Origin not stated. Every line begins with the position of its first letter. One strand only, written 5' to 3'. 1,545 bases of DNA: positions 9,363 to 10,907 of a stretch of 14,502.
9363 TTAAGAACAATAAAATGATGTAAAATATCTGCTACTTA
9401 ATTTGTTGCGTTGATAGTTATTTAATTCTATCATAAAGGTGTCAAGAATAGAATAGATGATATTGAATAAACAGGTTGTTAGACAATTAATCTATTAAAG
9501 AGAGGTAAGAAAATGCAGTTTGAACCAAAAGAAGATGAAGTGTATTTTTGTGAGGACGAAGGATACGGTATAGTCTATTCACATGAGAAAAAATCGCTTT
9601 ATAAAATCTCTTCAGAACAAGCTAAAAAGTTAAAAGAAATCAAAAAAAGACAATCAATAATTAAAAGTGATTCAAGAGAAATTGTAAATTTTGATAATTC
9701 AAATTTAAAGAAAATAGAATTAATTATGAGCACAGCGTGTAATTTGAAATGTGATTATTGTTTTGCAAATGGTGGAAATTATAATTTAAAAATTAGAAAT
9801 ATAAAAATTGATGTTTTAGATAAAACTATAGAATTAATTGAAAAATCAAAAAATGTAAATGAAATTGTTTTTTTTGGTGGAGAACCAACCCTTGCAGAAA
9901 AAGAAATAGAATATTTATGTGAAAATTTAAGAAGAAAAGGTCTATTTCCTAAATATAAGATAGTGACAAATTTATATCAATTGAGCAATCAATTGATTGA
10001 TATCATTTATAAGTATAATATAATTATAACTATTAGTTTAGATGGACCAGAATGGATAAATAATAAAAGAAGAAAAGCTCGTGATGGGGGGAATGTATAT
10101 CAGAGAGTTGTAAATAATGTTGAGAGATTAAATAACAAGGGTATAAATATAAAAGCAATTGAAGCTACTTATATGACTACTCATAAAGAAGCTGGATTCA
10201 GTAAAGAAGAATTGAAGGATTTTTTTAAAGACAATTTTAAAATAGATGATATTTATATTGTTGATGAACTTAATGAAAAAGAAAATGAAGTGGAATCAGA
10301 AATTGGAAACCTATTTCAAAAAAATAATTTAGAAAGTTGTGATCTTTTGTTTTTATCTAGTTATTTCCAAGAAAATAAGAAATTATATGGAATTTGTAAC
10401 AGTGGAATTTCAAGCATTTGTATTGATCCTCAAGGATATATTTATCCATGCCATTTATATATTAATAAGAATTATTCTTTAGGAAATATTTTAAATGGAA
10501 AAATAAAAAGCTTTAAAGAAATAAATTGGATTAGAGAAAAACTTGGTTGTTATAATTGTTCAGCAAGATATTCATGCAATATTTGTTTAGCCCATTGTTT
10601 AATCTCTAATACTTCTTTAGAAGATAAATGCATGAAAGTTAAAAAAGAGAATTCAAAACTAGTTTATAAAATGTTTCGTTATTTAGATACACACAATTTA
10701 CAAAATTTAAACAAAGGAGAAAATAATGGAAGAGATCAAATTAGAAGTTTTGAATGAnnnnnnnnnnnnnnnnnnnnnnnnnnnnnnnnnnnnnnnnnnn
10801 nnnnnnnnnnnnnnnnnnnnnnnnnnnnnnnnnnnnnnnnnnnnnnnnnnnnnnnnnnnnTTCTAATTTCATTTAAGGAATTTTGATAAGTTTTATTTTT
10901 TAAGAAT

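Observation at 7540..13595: AT-rich island encoding a self-contained, regulator-linked radical-SAM peptide system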

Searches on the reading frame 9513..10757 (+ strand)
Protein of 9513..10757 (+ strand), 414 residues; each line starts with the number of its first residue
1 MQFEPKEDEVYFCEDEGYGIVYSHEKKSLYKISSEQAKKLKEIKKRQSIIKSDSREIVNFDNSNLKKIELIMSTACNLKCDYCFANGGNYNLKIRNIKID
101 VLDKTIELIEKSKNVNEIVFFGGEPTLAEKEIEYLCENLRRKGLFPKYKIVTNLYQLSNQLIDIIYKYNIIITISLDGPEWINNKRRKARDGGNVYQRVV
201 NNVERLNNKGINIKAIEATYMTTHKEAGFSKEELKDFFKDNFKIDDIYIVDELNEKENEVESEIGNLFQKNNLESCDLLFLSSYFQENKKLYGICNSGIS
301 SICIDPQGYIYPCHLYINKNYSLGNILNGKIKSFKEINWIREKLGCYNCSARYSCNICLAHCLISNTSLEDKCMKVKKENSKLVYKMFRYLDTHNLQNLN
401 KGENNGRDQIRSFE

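Call 5: search_protein_families(library=pfam, proteins=[window:9513-10757:+], max_evalue=0.1)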
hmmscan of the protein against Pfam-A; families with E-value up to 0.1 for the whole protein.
window:9513-10757:+ (414 aa): 4 families
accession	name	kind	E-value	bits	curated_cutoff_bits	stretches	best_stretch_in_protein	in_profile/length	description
PF04055.27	Radical_SAM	-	2.6e-17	63.9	29.5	1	71-216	2-146/166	Radical SAM superfamily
PF13353.11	Fer4_12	-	1.2e-07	32.5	22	1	74-179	13-116/137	4Fe-4S single cluster domain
PF13186.11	SPASM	-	0.0065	17.2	21.5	1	295-348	1-52/67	Iron-sulfur cluster-binding domain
PF09076.15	Crystall_2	-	0.069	13.4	25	0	75-97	5-27/70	Beta/Gamma crystallin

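Call 6: search_protein_families(library=ncbifam, proteins=[window:9513-10757:+], max_evalue=0.1)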
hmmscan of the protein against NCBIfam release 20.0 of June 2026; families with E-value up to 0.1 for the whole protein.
window:9513-10757:+ (414 aa): 59 families (the best 25 are shown)
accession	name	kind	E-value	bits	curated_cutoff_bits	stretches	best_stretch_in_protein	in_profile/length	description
NF047865.1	rSAM_PapB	equivalog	4.7e-37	127.9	340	1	65-373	2-327/330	PapB family radical SAM/SPASM ranthipeptide maturase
TIGR04064.1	rSAM_nif11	equivalog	9.5e-27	93.8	518.7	2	20-208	33-226/459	nif11-like peptide radical SAM maturase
NF050038.1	rSAM_RiPP_GggB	equivalog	4.3e-26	91.8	650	1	48-264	24-242/398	streptosactin maturase GggB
TIGR03974.1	rSAM_six_Cys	equivalog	1.8e-25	89.7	425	2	35-242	61-278/451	thioether cross-link-forming SCIFF peptide maturase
TIGR03978.1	rSAM_paired_1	equivalog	1.1e-24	87.1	370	1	49-238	66-258/466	His-Xaa-Ser system radical SAM maturase HxsB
TIGR03906.1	quino_hemo_SAM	equivalog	3e-24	85.5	453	2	46-207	75-242/467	quinohemoprotein amine dehydrogenase maturation protein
TIGR04083.1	rSAM_pep_methan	hypoth_equivalog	1.8e-22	79.7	300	1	70-241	4-167/376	TIGR04083 family peptide-modifying radical SAM enzyme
NF040492.1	not_ScfB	exception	2.3e-22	79.5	855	1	32-357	57-413/450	ScfB-related radical SAM/SPASM orphan maturase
TIGR04068.1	rSAM_ocin_clost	equivalog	1e-21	77.4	500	1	36-281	54-306/462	Cys-rich peptide radical SAM maturase CcpM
TIGR03942.1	sulfatase_rSAM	equivalog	1.7e-20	73.4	349.45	2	72-217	7-159/363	anaerobic sulfatase maturase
NF041707.1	rSAM_YhhB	equivalog_domain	1.5e-19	70.1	445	1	73-211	9-157/369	cyclophane-forming radical SAM/SPASM peptide maturase YhhB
NF041300.1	rSAM_mat_DarW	exception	4e-19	68.7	650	1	48-258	21-232/415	radical SAM/SPASM peptide maturase DarW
NF038170.1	lachnocin_rSAM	equivalog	5.1e-19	68.4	550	1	51-387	61-421/440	lachnocin radical SAM maturase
NF041718.1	rSAM_phane_AMC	equivalog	1.6e-18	66.9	425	1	73-240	13-177/362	cyclophane-forming radical SAM peptide maturase AmcB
NF041298.1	rSAM_mat_DynA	equivalog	2.9e-18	66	450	1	75-240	10-176/356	dynobactin maturation radical SAM/SPASM protein DynA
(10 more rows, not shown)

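Call 7: find_encoding_contigs(protein=window:9513-10757:+, flank=10000, max_places=10)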
Protein window:9513-10757:+ (414 aa): 14 contigs read that carry it; 10 places shown.
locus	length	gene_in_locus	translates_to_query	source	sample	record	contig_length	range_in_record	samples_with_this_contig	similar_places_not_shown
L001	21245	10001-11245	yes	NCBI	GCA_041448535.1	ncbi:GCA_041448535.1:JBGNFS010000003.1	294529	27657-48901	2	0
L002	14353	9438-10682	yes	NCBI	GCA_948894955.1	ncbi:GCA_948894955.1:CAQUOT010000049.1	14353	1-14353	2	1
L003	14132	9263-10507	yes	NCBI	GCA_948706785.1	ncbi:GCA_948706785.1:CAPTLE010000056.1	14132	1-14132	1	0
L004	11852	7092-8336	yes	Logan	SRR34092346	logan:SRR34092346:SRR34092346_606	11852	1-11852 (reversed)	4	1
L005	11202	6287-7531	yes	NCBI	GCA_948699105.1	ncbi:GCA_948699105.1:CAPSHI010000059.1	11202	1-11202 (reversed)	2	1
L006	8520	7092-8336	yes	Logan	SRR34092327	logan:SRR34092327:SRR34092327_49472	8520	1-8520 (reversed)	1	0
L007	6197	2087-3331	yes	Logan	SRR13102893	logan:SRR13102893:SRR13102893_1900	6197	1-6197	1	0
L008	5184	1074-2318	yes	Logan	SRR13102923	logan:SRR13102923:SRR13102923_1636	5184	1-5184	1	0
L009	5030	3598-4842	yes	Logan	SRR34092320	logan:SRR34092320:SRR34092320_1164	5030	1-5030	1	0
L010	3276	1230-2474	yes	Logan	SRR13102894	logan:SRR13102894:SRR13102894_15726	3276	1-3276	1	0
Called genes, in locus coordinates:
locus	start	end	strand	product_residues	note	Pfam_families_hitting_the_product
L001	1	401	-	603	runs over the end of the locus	PF01609:DDE_Tnp_1 (weak)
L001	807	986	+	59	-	PF01165:Ribosomal_S21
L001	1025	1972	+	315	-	PF02562:PhoH, PF13245:AAA_19, PF13604:AAA_30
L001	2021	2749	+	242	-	PF20772:TACO1_YebC_N, PF01709:Transcrip_reg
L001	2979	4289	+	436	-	PF13393:tRNA-synt_His, PF00587:tRNA-synt_2b, PF03129:HGTP_anticodon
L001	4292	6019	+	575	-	PF01336:tRNA_anti-codon, PF00152:tRNA-synt_2, PF02938:GAD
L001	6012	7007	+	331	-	PF00224:PK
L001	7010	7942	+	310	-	PF00483:NTP_transferase (weak)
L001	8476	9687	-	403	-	-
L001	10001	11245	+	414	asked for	PF04055:Radical_SAM, PF13353:Fer4_12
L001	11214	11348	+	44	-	-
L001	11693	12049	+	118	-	-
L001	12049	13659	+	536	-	PF00664:ABC_membrane, PF00005:ABC_tran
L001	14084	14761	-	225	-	PF04397:LytTR (weak)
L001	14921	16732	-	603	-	PF01609:DDE_Tnp_1 (weak)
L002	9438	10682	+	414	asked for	PF04055:Radical_SAM, PF13353:Fer4_12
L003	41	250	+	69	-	PF01165:Ribosomal_S21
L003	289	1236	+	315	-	PF02562:PhoH, PF13245:AAA_19, PF13604:AAA_30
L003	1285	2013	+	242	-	PF20772:TACO1_YebC_N, PF01709:Transcrip_reg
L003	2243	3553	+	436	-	PF13393:tRNA-synt_His, PF00587:tRNA-synt_2b, PF03129:HGTP_anticodon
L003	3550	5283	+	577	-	PF01336:tRNA_anti-codon, PF00152:tRNA-synt_2, PF02938:GAD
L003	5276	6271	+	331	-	PF00224:PK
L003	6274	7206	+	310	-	PF00483:NTP_transferase (weak)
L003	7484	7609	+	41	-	-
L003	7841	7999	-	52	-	-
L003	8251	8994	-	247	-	-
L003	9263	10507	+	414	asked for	PF04055:Radical_SAM, PF13353:Fer4_12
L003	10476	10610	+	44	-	-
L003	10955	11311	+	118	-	-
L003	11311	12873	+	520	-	-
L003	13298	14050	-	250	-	PF04397:LytTR (faint)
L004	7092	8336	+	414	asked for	PF04055:Radical_SAM, PF13353:Fer4_12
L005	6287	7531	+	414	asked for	PF04055:Radical_SAM, PF13353:Fer4_12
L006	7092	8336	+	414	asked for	PF04055:Radical_SAM, PF13353:Fer4_12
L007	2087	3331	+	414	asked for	PF04055:Radical_SAM, PF13353:Fer4_12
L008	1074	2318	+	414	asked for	PF04055:Radical_SAM, PF13353:Fer4_12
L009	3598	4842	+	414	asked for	PF04055:Radical_SAM, PF13353:Fer4_12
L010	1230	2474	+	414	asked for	PF04055:Radical_SAM, PF13353:Fer4_12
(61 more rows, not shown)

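Call 10: find_homologous_proteins(query=window:9513-10757:+, max_evalue=0.00001)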
Query window:9513-10757:+ (414 aa): 707 proteins with E <= 0.00001 among 6813 candidates; the best 120 are listed.
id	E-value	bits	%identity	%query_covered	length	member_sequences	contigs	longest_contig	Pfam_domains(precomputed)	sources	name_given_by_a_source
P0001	2.4e-165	569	66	96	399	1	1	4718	PF04055.28,PF13353.12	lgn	-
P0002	1.9e-114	401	62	74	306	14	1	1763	PF04055.28,PF13353.12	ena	-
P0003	3.5e-75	272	43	79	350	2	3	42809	PF04055.28,PF13353.12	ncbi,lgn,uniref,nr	ncbi:radical SAM/SPASM domain-containing protein [uncultured Dubosiella sp.]|uniref:radical SAM/SPAS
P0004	1.2e-57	214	35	90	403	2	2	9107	PF13186.12,PF04055.28,PF13353.12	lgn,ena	-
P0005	8.8e-55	204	34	90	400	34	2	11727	PF04055.28,PF13353.12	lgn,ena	-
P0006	7.0e-52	195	37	79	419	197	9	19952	PF13186.12,PF04055.28,PF13353.12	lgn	-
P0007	7.7e-52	195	32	86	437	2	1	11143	PF13186.12,PF04055.28,PF13353.12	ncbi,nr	ncbi:MAG: radical SAM protein [Roseburia sp.]|nr:radical SAM protein [Roseburia sp.]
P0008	1.5e-50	191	31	86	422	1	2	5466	PF04055.28,PF13353.12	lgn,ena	-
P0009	1.9e-49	187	32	86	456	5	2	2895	PF04055.28,PF13353.12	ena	-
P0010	3.0e-48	183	33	90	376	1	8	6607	PF04055.28,PF13353.12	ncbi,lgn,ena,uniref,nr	ncbi:MAG: radical SAM protein [Methanobrevibacter sp.]|uniref:radical SAM/SPASM domain-containing pr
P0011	6.6e-48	182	36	71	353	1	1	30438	PF04055.28,PF13353.12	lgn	-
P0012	6.6e-48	182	32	88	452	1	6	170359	PF04055.28,PF13353.12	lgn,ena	-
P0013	5.9e-47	179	32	96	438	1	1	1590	PF13186.12,PF04055.28,PF13353.12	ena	-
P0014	8.2e-46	175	30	93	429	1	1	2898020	PF13186.12,PF04055.28,PF13353.12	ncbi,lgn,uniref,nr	ncbi:radical SAM/SPASM domain-containing protein [Clostridium hydrogenum]|uniref:radical SAM/SPASM d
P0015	1.7e-43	167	33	78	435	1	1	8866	PF04055.28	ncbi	-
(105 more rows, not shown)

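Call 11: find_encoding_contigs(protein=P0001, flank=6000, max_places=3)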
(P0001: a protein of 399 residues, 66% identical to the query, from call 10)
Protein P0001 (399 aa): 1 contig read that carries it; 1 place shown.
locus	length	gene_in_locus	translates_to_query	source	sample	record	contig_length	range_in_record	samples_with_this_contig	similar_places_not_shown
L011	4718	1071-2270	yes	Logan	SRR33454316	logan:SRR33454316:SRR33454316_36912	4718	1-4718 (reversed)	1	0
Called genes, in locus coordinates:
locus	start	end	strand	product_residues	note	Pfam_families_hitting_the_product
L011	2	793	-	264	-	?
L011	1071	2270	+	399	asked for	PF04055:Radical_SAM, PF13353:Fer4_12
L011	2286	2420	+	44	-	-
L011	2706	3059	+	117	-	-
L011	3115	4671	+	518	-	PF00664:ABC_membrane, PF00005:ABC_tran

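Call 12: find_encoding_contigs(protein=P0003, flank=8000, max_places=3)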
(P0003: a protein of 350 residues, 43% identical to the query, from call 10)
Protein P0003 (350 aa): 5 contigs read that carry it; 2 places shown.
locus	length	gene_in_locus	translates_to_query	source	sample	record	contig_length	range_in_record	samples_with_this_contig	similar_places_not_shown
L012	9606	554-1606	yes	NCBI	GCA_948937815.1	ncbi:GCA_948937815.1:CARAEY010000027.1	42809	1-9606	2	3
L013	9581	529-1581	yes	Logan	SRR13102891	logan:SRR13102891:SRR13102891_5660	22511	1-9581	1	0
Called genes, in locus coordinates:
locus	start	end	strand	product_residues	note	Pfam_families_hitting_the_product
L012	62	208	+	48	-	-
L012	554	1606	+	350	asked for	PF13353:Fer4_12, PF04055:Radical_SAM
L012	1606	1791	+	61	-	-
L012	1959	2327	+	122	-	-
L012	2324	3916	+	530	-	PF00664:ABC_membrane, PF00005:ABC_tran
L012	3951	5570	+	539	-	PF00664:ABC_membrane, PF13521:AAA_28 (faint), PF00005:ABC_tran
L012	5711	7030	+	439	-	PF13173:AAA_14, PF13635:DUF4143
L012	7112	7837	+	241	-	PF00005:ABC_tran, PF02463:SMC_N (faint), PF13304:AAA_21 (weak)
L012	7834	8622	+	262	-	PF01061:ABC2_membrane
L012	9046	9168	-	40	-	-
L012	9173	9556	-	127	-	PF00903:Glyoxalase, PF13669:Glyoxalase_4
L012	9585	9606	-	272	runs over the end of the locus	PF02811:PHP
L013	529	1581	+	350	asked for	PF13353:Fer4_12, PF04055:Radical_SAM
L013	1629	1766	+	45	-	-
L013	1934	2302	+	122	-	-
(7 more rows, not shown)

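Call 13: find_encoding_contigs(protein=P0004, flank=6000, max_places=2)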
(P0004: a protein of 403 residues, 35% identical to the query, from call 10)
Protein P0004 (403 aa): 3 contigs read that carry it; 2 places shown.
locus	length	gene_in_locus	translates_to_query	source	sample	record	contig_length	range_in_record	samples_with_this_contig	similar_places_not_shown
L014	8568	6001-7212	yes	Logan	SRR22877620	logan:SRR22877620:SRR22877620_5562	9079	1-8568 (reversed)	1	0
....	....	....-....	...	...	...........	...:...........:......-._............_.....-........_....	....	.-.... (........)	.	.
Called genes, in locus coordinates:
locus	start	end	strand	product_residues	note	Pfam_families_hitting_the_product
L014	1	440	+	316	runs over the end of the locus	?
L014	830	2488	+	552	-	-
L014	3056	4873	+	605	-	-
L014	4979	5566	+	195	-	-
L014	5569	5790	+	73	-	PF24749:DUF7695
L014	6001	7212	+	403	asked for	PF04055:Radical_SAM, PF13353:Fer4_12, PF13186:SPASM (faint)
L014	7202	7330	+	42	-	-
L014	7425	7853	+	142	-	-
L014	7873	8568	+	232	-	?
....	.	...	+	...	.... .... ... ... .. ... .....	?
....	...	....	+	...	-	-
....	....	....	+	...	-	-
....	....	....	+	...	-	-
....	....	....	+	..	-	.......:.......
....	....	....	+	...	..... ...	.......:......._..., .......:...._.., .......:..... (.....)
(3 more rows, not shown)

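Call 18: list_cluster_members(proteins=[window:9513-10757:+, window:10726-10860:+, window:11205-11561:+, window:11561-13171:+, window:2491-3801:+, window:3798-5531:+, window:6522-7454:+, window:13596-14348:-])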
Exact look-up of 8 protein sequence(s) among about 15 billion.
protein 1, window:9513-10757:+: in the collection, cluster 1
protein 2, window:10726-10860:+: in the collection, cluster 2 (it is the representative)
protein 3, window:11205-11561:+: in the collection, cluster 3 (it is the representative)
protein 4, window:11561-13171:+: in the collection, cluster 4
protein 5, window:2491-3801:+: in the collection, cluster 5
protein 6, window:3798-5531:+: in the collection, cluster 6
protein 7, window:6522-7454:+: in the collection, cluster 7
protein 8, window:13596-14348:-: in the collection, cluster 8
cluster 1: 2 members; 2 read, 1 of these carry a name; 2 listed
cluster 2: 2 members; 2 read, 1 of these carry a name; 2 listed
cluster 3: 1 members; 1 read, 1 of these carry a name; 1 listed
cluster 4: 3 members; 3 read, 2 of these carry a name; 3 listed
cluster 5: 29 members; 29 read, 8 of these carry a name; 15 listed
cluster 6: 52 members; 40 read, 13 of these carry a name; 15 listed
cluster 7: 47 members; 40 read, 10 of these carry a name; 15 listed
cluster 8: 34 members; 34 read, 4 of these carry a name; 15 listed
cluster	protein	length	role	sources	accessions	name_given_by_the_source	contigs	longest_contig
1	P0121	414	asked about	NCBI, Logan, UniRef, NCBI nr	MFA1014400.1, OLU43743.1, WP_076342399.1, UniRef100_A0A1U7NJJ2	radical SAM/SPASM domain-containing protein [Dubosiella newyorkensis] | Radical SAM core domain-containing protein n=1 Tax=Dubosiella newyorkensis TaxID=1862672 ... | radical SAM protein [Dubosiella newyorkensis]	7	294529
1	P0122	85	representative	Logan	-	-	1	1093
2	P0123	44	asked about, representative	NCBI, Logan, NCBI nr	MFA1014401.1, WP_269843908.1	hypothetical protein [Dubosiella newyorkensis]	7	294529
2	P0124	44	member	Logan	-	-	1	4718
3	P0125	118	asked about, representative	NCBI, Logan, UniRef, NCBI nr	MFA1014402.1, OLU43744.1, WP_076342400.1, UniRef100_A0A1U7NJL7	hypothetical protein [Dubosiella newyorkensis] | RadC-like JAB domain-containing protein n=1 Tax=Dubosiella newyorkensis TaxID=1862672 ...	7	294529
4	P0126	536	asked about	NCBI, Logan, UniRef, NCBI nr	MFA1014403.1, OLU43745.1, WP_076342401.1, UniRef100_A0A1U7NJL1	ATP-binding cassette domain-containing protein [Dubosiella newyorkensis] | ABC transporter ATP-binding protein n=2 Tax=Dubosiella newyorkensis TaxID=1862672 ... | ABC transporter ATP-binding protein [Dubosiella newyorkensis]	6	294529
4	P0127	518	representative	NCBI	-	-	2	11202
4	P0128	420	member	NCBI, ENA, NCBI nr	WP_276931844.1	ATP-binding cassette domain-containing protein [Dubosiella newyorkensis] | ABC transporter ATP-binding protein [Dubosiella newyorkensis]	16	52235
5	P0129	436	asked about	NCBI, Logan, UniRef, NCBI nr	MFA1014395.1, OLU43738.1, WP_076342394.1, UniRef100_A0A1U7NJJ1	histidine--tRNA ligase [Dubosiella newyorkensis] | Histidine--tRNA ligase n=3 Tax=Dubosiella newyorkensis TaxID=1862672 ...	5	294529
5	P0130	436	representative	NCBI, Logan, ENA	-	-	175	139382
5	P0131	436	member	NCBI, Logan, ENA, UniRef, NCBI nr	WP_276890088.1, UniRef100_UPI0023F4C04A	histidine--tRNA ligase [Dubosiella newyorkensis] | histidine--tRNA ligase n=1 Tax=Dubosiella newyorkensis TaxID=1862672 RepID=UPI0023F4C04A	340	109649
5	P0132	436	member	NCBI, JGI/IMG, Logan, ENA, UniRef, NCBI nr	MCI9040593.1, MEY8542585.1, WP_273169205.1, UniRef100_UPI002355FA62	histidine--tRNA ligase [Dubosiella newyorkensis] | histidyl-tRNA synthetase | histidine--tRNA ligase n=2 Tax=Dubosiella newyorkensis TaxID=1862672 RepID=UPI002355FA62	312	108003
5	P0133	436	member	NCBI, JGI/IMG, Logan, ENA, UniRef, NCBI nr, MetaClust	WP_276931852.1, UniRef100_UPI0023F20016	histidine--tRNA ligase [Dubosiella newyorkensis] | histidine--tRNA ligase n=1 Tax=Dubosiella newyorkensis TaxID=1862672 RepID=UPI0023F20016 | \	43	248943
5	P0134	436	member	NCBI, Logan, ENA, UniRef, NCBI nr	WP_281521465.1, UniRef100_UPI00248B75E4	histidine--tRNA ligase [Dubosiella newyorkensis] | histidine--tRNA ligase n=1 Tax=Dubosiella newyorkensis TaxID=1862672 RepID=UPI00248B75E4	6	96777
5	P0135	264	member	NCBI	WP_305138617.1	histidine--tRNA ligase, partial [Dubosiella newyorkensis]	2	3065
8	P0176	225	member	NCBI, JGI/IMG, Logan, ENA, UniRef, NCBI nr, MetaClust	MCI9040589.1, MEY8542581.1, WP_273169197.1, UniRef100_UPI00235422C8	LytTR family transcriptional regulator DNA-binding domain-containing protein [Dubosiella ... | PAS domain-containing protein | LytTR family transcriptional regulator DNA-binding domain-containing protein n=1 ...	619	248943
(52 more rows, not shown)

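Call 20: find_encoding_contigs(protein=P0176, flank=8000, max_places=6)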
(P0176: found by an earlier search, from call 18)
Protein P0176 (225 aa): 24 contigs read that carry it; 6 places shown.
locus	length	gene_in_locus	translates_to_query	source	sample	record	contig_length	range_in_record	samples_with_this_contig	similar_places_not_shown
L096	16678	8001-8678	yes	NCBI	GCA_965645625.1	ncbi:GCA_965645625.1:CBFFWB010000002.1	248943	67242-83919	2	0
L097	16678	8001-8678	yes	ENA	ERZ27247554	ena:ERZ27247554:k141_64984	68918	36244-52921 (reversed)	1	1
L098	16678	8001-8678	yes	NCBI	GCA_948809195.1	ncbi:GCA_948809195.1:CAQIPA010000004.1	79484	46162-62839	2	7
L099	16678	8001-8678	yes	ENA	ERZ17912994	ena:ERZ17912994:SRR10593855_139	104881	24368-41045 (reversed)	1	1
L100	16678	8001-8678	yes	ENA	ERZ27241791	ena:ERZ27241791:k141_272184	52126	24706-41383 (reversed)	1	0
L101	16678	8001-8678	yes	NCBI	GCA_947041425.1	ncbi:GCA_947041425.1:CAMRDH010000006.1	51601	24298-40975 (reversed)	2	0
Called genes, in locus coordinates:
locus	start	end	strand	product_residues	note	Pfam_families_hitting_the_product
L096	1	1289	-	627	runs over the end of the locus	PF13292:DXP_synthase_N, PF02779:Transket_pyr, PF02780:Transketolase_C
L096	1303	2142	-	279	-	PF00348:polyprenyl_synt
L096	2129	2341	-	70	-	PF02609:Exonuc_VII_S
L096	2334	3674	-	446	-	PF13742:tRNA_anti_2, PF01336:tRNA_anti-codon, PF02601:Exonuc_VII_L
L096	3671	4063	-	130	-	PF01029:NusB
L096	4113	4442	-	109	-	PF03780:Asp23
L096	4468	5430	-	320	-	PF06574:FAD_syn, PF01687:Flavokinase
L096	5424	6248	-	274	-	PF01509:TruB_N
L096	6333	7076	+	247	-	PF01171:ATP_bind_3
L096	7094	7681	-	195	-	PF01966:HD (weak)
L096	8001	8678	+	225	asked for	PF04397:LytTR (weak)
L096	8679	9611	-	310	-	PF00483:NTP_transferase (weak)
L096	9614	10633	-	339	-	PF00224:PK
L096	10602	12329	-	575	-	PF01336:tRNA_anti-codon, PF00152:tRNA-synt_2, PF02938:GAD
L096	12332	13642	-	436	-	PF13393:tRNA-synt_His, PF00587:tRNA-synt_2b, PF12745:HGTP_anticodon2 (faint), PF03129:HGTP_anticodon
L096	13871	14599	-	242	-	PF20772:TACO1_YebC_N, PF01709:Transcrip_reg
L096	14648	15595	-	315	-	PF02562:PhoH, PF13245:AAA_19, PF13604:AAA_30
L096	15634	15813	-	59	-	PF01165:Ribosomal_S21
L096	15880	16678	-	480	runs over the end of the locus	PF01225:Mur_ligase, PF08245:Mur_ligase_M, PF02875:Mur_ligase_C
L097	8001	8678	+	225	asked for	PF04397:LytTR (weak)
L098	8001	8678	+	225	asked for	PF04397:LytTR (weak)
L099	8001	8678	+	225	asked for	PF04397:LytTR (weak)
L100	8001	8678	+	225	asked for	PF04397:LytTR (weak)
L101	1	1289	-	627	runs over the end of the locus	PF13292:DXP_synthase_N, PF02779:Transket_pyr, PF02780:Transketolase_C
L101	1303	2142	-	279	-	PF00348:polyprenyl_synt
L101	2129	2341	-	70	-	PF02609:Exonuc_VII_S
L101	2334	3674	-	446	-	PF13742:tRNA_anti_2, PF01336:tRNA_anti-codon, PF02601:Exonuc_VII_L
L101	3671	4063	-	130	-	PF01029:NusB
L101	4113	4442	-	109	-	PF03780:Asp23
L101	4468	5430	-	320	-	PF06574:FAD_syn, PF01687:Flavokinase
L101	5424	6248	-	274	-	PF01509:TruB_N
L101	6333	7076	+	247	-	PF01171:ATP_bind_3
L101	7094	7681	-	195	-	PF01966:HD (weak)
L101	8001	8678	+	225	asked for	PF04397:LytTR (weak)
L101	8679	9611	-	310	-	-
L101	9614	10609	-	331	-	PF00224:PK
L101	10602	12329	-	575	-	PF01336:tRNA_anti-codon, PF00152:tRNA-synt_2, PF02938:GAD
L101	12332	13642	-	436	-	PF13393:tRNA-synt_His, PF00587:tRNA-synt_2b, PF12745:HGTP_anticodon2 (weak), PF03129:HGTP_anticodon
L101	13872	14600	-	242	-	PF20772:TACO1_YebC_N, PF01709:Transcrip_reg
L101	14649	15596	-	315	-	PF02562:PhoH, PF13245:AAA_19, PF13604:AAA_30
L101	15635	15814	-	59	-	PF01165:Ribosomal_S21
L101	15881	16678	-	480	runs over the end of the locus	PF01225:Mur_ligase, PF08245:Mur_ligase_M, PF02875:Mur_ligase_C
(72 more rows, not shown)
